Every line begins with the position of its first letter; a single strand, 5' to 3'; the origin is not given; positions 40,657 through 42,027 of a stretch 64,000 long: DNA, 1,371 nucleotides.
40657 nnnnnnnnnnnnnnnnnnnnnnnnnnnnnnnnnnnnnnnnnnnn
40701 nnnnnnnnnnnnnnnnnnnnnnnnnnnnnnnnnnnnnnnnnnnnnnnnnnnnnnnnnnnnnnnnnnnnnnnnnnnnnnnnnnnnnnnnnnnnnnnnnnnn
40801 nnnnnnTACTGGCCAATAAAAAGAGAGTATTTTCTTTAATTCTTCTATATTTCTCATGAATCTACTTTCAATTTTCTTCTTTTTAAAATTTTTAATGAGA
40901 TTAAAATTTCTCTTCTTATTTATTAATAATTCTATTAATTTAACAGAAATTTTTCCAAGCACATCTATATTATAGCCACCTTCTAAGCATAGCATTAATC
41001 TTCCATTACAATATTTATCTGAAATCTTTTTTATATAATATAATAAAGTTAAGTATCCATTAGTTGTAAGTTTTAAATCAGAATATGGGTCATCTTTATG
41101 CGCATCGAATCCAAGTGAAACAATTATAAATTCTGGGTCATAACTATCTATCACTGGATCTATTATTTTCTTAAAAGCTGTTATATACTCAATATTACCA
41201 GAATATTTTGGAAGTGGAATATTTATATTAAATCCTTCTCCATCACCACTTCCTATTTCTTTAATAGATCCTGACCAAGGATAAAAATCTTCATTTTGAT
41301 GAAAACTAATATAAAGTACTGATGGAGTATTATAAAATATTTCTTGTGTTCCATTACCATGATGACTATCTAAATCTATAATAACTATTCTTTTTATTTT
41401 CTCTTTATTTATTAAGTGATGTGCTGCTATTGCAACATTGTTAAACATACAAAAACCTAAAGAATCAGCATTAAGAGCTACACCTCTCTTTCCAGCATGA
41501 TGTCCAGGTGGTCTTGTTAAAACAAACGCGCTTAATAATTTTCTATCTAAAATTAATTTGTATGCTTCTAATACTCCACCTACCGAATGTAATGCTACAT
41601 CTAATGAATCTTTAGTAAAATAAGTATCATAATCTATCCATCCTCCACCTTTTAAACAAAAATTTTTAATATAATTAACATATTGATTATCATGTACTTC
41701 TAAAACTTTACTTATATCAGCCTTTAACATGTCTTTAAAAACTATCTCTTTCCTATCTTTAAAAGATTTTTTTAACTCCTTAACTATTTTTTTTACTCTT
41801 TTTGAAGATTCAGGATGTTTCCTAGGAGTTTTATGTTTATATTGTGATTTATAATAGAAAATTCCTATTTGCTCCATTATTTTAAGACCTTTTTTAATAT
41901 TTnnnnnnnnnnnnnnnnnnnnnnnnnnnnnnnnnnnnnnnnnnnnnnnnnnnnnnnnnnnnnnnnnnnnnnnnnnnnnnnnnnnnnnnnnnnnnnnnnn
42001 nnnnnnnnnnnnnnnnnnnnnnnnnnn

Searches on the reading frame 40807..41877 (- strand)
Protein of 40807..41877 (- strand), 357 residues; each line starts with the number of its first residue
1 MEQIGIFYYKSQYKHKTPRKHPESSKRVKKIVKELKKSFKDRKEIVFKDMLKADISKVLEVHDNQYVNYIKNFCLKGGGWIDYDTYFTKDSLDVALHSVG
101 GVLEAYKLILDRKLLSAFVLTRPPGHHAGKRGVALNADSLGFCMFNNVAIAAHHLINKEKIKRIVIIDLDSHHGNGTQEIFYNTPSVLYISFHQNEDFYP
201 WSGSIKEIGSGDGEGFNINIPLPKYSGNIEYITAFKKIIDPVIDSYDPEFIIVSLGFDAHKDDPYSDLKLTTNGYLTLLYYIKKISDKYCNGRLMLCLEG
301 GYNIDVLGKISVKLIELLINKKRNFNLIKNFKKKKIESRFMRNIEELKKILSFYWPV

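Call 35: search_protein_families(library=pfam, proteins=[window:40807-41877:-], max_evalue=0.00001)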
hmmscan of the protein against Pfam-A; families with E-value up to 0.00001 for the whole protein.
window:40807-41877:- (357 aa): 1 family
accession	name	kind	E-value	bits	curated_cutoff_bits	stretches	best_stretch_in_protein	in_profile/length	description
PF00850.24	Hist_deacetyl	-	1.4e-90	304.1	27.9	1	21-315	1-295/298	Histone deacetylase domain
